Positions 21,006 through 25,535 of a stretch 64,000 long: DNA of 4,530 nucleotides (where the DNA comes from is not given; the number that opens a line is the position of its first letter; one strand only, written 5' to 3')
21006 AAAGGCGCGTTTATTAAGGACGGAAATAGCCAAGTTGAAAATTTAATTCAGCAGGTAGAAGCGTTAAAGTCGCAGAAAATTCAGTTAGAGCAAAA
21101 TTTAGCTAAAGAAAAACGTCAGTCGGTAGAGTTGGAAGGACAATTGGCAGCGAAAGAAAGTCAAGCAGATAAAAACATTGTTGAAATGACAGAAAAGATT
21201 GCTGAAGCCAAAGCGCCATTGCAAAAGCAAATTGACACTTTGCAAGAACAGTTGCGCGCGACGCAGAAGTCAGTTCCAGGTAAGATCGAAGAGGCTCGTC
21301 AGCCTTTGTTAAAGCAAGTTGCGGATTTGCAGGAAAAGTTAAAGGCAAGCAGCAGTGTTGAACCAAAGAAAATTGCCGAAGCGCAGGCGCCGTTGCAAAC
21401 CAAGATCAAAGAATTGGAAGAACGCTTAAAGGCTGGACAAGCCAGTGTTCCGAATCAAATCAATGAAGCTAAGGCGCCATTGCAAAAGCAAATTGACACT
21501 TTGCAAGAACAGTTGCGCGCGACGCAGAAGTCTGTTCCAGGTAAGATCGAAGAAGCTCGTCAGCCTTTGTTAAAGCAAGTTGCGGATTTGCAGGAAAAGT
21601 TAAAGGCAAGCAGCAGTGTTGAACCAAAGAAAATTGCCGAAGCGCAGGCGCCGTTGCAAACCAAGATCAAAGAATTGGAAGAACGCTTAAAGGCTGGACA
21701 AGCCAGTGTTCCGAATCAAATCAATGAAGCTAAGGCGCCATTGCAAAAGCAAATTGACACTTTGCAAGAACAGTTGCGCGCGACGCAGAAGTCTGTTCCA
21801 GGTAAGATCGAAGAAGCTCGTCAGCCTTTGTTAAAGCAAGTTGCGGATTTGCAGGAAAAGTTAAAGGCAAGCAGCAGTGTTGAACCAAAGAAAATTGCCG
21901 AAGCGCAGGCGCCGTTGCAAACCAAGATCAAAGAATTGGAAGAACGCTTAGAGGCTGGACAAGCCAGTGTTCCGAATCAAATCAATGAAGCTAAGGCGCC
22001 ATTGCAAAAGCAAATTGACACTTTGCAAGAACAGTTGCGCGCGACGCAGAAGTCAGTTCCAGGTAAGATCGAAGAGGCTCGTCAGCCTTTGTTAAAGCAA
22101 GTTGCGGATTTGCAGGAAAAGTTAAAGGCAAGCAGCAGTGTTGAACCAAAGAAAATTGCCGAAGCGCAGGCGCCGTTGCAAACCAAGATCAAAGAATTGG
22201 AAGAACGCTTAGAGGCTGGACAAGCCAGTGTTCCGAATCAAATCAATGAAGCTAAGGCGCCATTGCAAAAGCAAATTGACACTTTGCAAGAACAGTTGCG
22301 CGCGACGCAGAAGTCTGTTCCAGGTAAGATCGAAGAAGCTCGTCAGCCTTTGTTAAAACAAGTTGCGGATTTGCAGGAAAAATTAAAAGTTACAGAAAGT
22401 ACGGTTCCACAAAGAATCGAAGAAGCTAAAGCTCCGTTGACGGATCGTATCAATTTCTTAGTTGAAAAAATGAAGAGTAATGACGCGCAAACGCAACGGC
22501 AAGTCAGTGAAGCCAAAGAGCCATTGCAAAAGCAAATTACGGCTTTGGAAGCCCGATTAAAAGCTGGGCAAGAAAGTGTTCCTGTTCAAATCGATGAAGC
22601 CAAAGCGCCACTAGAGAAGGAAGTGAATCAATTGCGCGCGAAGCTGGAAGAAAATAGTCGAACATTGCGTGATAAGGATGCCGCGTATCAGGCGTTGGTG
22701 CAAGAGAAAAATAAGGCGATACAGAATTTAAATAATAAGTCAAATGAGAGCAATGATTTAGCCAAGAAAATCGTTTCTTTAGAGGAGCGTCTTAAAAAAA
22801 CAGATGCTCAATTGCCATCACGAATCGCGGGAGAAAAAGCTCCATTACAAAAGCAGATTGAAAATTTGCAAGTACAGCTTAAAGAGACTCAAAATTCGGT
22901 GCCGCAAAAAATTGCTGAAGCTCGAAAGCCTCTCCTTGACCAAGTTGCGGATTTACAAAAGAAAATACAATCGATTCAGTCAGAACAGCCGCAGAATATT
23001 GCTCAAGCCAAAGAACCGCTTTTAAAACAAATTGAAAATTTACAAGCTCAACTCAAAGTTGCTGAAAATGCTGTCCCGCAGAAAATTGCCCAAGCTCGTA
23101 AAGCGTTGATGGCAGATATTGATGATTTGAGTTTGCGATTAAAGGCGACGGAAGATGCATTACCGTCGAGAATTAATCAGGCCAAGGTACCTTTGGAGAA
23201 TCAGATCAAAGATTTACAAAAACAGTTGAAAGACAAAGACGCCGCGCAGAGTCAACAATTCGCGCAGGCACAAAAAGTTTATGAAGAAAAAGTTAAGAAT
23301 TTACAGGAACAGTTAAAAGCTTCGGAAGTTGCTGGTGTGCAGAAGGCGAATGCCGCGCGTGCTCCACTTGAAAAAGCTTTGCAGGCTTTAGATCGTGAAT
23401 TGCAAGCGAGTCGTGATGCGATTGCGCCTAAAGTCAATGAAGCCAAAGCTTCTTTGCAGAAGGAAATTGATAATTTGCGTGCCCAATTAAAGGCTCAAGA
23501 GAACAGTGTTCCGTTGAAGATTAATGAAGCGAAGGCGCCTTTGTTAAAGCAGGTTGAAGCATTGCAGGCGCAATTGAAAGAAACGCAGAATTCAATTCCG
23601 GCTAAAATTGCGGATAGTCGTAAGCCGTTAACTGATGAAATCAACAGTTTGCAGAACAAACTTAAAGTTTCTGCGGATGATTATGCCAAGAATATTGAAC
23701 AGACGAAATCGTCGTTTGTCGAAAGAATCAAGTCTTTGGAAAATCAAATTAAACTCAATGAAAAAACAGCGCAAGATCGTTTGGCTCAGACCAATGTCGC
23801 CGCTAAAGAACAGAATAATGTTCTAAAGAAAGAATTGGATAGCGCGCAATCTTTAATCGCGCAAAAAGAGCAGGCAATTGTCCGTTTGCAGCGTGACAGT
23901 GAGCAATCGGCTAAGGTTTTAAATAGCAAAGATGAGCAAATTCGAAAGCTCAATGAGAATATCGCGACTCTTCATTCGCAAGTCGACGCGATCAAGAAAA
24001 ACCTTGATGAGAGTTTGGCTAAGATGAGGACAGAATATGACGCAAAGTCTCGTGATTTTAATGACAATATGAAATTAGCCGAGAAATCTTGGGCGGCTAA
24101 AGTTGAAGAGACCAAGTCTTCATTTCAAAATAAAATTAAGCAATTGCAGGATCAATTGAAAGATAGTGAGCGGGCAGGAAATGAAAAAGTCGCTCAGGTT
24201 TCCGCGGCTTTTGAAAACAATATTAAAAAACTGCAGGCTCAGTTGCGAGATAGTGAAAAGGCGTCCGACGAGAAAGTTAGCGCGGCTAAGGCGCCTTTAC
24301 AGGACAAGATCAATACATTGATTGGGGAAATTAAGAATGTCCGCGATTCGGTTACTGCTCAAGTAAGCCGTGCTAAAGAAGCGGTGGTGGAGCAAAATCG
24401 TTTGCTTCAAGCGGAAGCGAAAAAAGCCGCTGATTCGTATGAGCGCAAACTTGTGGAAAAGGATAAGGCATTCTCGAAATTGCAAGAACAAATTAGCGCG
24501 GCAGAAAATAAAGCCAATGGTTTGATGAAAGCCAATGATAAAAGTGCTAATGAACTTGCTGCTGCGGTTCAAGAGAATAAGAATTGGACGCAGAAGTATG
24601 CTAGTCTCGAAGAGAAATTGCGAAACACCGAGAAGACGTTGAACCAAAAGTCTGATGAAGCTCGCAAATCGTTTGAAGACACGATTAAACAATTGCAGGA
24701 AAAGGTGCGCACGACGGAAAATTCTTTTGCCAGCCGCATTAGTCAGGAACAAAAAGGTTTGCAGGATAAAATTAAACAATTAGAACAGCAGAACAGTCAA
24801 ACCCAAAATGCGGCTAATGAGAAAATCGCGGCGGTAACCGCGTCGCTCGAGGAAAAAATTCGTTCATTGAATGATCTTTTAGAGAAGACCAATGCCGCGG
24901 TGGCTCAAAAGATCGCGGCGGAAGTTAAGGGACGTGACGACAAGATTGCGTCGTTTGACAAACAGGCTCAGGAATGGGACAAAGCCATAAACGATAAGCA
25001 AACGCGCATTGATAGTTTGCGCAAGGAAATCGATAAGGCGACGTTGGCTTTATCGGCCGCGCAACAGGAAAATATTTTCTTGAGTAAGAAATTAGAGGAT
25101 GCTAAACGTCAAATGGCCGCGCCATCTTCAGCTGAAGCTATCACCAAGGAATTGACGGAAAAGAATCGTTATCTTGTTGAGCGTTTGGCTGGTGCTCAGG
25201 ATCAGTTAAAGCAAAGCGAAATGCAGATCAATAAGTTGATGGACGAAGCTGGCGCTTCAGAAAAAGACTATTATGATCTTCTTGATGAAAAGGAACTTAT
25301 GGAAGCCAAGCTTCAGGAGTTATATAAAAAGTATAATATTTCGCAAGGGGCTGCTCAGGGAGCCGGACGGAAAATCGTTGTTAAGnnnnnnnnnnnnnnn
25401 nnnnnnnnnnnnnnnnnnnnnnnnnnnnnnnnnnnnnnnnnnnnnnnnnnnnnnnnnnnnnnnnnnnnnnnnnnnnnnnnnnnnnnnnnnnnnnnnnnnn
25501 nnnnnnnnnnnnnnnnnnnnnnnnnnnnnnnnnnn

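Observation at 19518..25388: Giant secreted protein built from a proline-punctuated 29-residue repeat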

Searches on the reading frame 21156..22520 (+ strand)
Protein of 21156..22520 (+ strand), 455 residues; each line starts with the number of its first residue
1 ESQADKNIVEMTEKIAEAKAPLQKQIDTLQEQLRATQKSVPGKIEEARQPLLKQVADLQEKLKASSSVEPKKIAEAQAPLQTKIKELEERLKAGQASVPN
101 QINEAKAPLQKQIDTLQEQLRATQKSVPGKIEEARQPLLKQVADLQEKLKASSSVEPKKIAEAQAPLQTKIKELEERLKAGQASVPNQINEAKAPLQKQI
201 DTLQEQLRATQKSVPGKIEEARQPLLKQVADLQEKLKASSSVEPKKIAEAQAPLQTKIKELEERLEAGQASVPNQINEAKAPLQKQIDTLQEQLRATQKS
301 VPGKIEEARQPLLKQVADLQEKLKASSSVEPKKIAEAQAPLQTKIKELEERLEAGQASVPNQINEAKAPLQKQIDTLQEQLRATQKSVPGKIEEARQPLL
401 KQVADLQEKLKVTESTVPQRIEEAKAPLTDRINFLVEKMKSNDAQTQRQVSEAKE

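Call 32: predict_structure(protein=window:21156-22520:+)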
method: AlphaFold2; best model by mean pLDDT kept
length: 455 residues; sequences in the alignment: 1
mean_pLDDT: 62.1   pTM: 0.26
mean pLDDT of the five models: 62.1, 55.4, 54.0, 49.2, 47.9
residues with pLDDT >= 90: 0; 70-90: 75; 50-70: 351; < 50: 29
segments of 3 or more residues with pLDDT < 50: 1-5, 239-244, 453-455
pLDDT, mean of each block of 10 residues (from residue 1): 53 61 62 61 60 64 55 58 65 61 62 64 60 58 63 52 63 66 58 60 61 57 57 51 45 63 65 65 72 71 63 71 60 63 75 68 71 74 68 64 65 53 61 68 64 47
secondary structure, 60 per line:
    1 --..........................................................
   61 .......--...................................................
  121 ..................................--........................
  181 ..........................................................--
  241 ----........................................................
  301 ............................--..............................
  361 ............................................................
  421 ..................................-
elements in order: H3-67 H70-154 H157-238 H245-328 H331-454

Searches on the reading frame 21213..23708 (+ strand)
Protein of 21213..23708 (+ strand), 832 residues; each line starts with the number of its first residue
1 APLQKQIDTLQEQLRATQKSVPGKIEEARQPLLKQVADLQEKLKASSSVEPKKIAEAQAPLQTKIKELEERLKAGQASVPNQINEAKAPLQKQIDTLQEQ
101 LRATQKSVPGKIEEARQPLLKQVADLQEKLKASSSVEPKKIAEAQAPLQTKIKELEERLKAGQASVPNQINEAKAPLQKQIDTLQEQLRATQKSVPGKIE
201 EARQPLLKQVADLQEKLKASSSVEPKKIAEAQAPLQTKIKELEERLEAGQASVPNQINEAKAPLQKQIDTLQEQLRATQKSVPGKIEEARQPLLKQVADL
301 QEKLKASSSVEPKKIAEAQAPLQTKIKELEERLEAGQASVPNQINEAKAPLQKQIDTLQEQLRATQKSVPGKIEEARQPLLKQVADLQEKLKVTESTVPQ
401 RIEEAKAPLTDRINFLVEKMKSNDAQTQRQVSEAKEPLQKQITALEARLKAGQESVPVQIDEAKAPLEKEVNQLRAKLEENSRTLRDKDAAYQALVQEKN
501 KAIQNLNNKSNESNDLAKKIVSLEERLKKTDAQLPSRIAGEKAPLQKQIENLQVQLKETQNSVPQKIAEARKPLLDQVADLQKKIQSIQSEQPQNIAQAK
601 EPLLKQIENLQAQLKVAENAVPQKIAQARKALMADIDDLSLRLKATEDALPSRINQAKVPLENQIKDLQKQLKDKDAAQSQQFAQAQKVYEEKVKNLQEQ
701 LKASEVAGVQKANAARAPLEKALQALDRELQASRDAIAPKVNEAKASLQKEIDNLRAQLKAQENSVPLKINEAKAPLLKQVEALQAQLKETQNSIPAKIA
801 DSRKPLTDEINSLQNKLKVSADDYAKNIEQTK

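Call 60: search_protein_families(library=pfam, max_evalue=1, proteins=[window:21213-23708:+])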
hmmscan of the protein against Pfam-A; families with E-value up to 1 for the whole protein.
window:21213-23708:+ (832 aa): 26 families (the best 25 are shown)
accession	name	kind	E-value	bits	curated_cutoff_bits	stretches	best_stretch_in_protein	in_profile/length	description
PF01442.23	Apolipoprotein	-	1.7e-24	87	90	6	208-392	11-186/190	Apolipoprotein A1/A4/E domain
PF04513.17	Baculo_PEP_C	-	1.8e-21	77.1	38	9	54-105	36-87/140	Baculovirus polyhedron envelope protein, PEP, C terminus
PF01576.24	Myosin_tail_1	-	4e-15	55.2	38.1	5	212-335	865-985/1081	Myosin tail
PF05282.17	AAR2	-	1.4e-10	41.8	23.6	1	546-615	90-152/160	AAR2 C-terminal repeat region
PF07889.17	DUF1664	-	8.8e-10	39.1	34.6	1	719-793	39-108/124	Protein of unknown function (DUF1664)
PF24850.1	CC_BshC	-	5.2e-09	36.6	27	4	325-392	25-94/159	Bacillithiol biosynthesis BshC, C-terminal coiled-coil domain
PF07464.16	ApoLp-III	-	3.7e-08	34.1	36.3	5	118-210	33-128/146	Apolipophorin-III precursor (apoLp-III)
PF11803.13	UXS1_N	-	6.5e-08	33.2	30.1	0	334-361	42-69/75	UDP-glucuronate decarboxylase N-terminal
PF06705.16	SF-assemblin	-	9e-08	32.2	30.6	3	720-818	40-138/247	SF-assemblin/beta giardin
PF25600.1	TRIM_CC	-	1.7e-07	31.6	30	5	417-501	8-92/142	TRIM protein coiled-coil region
PF22501.1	DUF6991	-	4.2e-07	30.4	26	0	92-125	19-52/66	Domain of unknown function (DUF6991)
PF09728.14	Taxilin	-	4.6e-07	29.8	30.3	4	177-258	79-159/302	Myosin-like coiled-coil protein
PF10376.14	Mei5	-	2.1e-06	28.2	28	4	198-245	121-168/207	Double-strand recombination repair protein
PF00038.26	Filament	-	9.8e-06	25.8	40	3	577-818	26-266/313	Intermediate filament protein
PF20216.3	DUF6576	-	2.4e-05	24.8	27.3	0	739-755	5-21/47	Family of unknown function (DUF6576)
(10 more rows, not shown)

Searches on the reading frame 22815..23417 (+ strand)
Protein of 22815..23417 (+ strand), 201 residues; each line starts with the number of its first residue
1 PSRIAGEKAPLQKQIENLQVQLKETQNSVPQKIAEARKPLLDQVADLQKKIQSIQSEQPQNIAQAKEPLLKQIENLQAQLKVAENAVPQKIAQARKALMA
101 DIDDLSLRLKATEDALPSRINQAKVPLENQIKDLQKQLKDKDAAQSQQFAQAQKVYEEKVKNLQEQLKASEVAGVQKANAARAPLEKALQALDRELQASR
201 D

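Call 67: predict_structure(protein=window:22815-23417:+)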
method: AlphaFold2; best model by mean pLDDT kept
length: 201 residues; sequences in the alignment: 1
mean_pLDDT: 77.2   pTM: 0.46
mean pLDDT of the five models: 77.2, 75.1, 73.5, 49.4, 49.3
residues with pLDDT >= 90: 2; 70-90: 162; 50-70: 35; < 50: 2
segments of 3 or more residues with pLDDT < 50: none
pLDDT, mean of each block of 10 residues (from residue 1): 65 85 81 83 87 79 77 85 81 82 83 78 77 85 75 74 73 67 66 65 54
secondary structure, 60 per line:
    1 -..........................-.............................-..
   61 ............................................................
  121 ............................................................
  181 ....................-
elements in order: H2-27 H29-57 H59-200

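Call 71: fold_search(model_id=the predicted structure, library=pdb)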
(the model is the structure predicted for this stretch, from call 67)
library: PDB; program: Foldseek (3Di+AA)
matches with E <= 10: 647; with E <= 0.001: 0
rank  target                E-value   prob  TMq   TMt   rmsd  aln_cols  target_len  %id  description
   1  6zvs_A                1.6e-01  0.66  0.29  0.36   6.8       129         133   19  C12 symmetry: Bacterial Vipp1 and PspA are members of the ancient ESCRT-III membrane-remodeling superfamily. (released 2021-08-04)
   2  4tko                  1.7e-01  0.35  0.21  0.14  16.5       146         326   17  Structure of the periplasmic adaptor protein EmrA (released 2014-07-09)
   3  9uxk_E                2.1e-01  0.90  0.30  0.39   7.5       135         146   15  type II Lamassu, LmuACB from Vibrio cholerae O1 El (released 2026-03-25)
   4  5xg2                  2.2e-01  0.99  0.38  0.34   5.1       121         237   15  Crystal structure of a coiled-coil segment (residues 345-468 and 694-814) of Pyrococcus yayanosii Smc (released 2017-06-07)
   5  8i4v_B                2.4e-01  0.69  0.30  0.25  11.2       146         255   11  Cryo-EM structure of 5-subunit Smc5/6 arm region (released 2024-06-26)
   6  9fqr_C5               2.5e-01  0.99  0.41  0.48   4.6       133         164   16  96-nm repeat of axonemal doublet microtubules from bovine sperm (released 2025-03-26)
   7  3plt_A                2.7e-01  0.95  0.38  0.36   4.9       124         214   19  Crystal structure of Lsp1 from Saccharomyces cerevisiae (released 2011-06-22)
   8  2ysu_B                2.7e-01  0.94  0.35  0.52   5.5       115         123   16  Structure of the complex between BtuB and Colicin E2 receptor binding domain (released 2007-06-19)
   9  8iyj_T5               2.7e-01  0.63  0.25  0.37   6.7       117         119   18  Cryo-EM structure of the 48-nm repeat doublet microtubule from mouse sperm (released 2023-07-05)
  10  5y06                  2.9e-01  0.38  0.22  0.20   8.4       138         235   20  Structural characterization of msmeg_4306 from Mycobacterium smegmatis (released 2018-05-02)
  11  9bi4_D                3.0e-01  0.92  0.31  0.15   7.3       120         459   19  cryo EM structure of dsDNA bound Mre11-Rad50 complex (released 2025-01-15)
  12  8sbj_B                3.0e-01  0.44  0.24  0.19  11.2       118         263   12  Co-structure Phosphatidylinositol 4,5-bisphosphate 3-kinase catalytic subunit alpha isoform complexed with brain penet (released 2023-07-19)
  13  6b87_C                3.2e-01  0.80  0.27  0.49   6.5       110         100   16  Crystal structure of transmembrane protein TMHC2_E (released 2018-03-14)
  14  7rro_C5               3.2e-01  0.57  0.28  0.40   6.2       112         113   17  Structure of the 48-nm repeat doublet microtubule from bovine tracheal cilia (released 2021-10-27)
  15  8i21_A                3.4e-01  0.95  0.40  0.33   5.8       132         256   14  Cryo-EM structure of 6-subunit Smc5/6 arm region (released 2024-06-26)
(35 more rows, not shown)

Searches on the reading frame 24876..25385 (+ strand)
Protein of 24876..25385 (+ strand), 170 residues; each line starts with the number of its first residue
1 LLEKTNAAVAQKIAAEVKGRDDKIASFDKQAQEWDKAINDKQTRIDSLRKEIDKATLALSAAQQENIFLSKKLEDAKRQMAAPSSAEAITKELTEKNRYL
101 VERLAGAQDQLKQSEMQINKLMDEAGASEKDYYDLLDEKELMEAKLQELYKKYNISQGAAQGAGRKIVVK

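Call 66: find_related_loci(query=A2, collection=metagenome_contigs, flank=10000)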
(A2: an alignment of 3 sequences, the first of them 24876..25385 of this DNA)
Query A2 (170 aa) in metagenome_contigs; peptide patterns used: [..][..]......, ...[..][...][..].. (x = any residue, [..] = any of these).
600 stretches matched a pattern (row limit reached: there are more); 5 encode a relative of the query (tblastn E <= 1e-3); 5 distinct loci.
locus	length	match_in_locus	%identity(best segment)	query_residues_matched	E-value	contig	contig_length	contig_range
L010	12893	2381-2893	58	1-170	1e-59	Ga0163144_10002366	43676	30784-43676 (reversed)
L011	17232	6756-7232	32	10-160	7e-14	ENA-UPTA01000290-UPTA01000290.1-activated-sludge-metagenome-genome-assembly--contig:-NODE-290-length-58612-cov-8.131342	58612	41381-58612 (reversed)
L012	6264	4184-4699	29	2-158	4e-13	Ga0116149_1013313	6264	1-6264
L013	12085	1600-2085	31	2-151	3e-12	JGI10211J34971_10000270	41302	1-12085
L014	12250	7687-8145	29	9-149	4e-8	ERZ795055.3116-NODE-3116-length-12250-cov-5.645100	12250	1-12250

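Call 81: search_protein_families(library=pfam, max_evalue=0.001, proteins=[L011:282-7241:+, L014:3226-8187:+])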
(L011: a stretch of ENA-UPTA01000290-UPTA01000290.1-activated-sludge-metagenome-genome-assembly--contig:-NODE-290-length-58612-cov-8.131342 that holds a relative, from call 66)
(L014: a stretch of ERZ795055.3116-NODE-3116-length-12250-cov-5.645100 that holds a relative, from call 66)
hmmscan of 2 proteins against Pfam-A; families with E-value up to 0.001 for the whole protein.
L011:282-7241:+ (2319 aa): 2 families
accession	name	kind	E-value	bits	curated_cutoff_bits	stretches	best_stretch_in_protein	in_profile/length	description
PF01576.24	Myosin_tail_1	-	8.2e-05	21.1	38.1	1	1976-2291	221-531/1081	Myosin tail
PF04513.17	Baculo_PEP_C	-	0.00027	21.4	38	0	459-522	23-86/140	Baculovirus polyhedron envelope protein, PEP, C terminus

L014:3226-8187:+ (1653 aa): 2 families
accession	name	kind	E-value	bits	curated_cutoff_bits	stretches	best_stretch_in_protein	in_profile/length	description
PF00038.26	Filament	-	0.00014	22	40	0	1142-1416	5-261/313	Intermediate filament protein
PF10473.14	CENP-F_leu_zip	-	0.00091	19.8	34.5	1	659-790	7-133/140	Leucine-rich repeats of kinetochore protein Cenp-F/LEK1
